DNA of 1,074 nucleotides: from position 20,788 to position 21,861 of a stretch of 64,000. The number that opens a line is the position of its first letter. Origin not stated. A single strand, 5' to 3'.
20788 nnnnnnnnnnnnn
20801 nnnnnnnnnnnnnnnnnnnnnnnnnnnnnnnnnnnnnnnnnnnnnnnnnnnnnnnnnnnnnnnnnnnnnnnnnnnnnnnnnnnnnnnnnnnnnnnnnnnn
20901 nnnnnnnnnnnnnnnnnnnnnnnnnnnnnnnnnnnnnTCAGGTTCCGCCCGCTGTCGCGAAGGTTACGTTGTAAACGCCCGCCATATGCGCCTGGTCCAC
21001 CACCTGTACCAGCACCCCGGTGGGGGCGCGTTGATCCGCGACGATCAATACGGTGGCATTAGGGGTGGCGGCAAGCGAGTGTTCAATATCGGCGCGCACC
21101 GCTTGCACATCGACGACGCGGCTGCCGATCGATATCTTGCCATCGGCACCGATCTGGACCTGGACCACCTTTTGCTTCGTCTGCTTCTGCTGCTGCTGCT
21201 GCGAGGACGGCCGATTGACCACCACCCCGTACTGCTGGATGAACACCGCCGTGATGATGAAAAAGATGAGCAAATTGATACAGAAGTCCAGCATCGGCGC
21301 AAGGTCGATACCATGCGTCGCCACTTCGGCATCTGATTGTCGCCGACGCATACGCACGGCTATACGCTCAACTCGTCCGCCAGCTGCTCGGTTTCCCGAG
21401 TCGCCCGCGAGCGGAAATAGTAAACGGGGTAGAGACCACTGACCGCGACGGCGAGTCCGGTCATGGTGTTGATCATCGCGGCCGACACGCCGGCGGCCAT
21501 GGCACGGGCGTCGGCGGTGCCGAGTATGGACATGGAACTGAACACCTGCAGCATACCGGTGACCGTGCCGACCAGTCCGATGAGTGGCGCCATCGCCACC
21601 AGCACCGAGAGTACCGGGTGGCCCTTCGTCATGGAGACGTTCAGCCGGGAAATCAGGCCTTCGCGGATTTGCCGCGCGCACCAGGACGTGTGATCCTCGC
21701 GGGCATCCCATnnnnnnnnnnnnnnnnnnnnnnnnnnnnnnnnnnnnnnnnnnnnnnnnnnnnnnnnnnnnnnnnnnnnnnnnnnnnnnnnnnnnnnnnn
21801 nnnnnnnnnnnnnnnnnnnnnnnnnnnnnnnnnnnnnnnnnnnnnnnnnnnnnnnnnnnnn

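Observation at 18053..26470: KdpD-like kinase and KdpE separated by the 5.6-kb Ton-like operon; kinase lacks the KdpD N-domain and no kdpFABC is present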

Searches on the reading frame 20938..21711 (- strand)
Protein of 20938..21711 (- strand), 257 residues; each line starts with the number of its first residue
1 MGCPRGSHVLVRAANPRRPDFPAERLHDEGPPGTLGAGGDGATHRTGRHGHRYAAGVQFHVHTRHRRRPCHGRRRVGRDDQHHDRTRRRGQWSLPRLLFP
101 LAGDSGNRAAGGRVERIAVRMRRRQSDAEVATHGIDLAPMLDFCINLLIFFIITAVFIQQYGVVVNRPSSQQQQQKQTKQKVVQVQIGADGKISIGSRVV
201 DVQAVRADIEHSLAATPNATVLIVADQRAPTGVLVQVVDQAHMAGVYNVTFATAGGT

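Call 3: search_protein_families(library=pfam, proteins=[window:20938-21711:-])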
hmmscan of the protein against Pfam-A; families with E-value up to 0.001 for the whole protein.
window:20938-21711:- (257 aa): 1 family
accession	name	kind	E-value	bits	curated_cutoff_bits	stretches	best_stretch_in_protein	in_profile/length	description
PF02472.21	ExbD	-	1.4e-25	90.2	25.4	1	133-253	6-125/128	Biopolymer transport protein ExbD/TolR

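Call 4: search_protein_families(library=ncbifam, proteins=[window:20938-21711:-])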
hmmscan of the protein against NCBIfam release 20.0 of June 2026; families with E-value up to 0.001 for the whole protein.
window:20938-21711:- (257 aa): 5 families
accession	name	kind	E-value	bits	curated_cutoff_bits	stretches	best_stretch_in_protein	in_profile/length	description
TIGR02801.1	tolR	equivalog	4.6e-15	56.4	127.3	1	135-253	5-128/129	protein TolR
NF008429.0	PRK11267.1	equivalog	2.9e-12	46.8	216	1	119-250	3-131/141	TonB system transport protein ExbD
TIGR02803.1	ExbD_1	equivalog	2.3e-09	37.4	152.95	1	133-250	2-117/122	TonB system transport protein ExbD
TIGR02804.1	ExbD_2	equivalog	1.5e-08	35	123.45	1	133-250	2-116/121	TonB system transport protein ExbD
NF008248.0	PRK11024.1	equivalog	3.6e-08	33.6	162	1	123-253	4-139/142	colicin uptake protein TolR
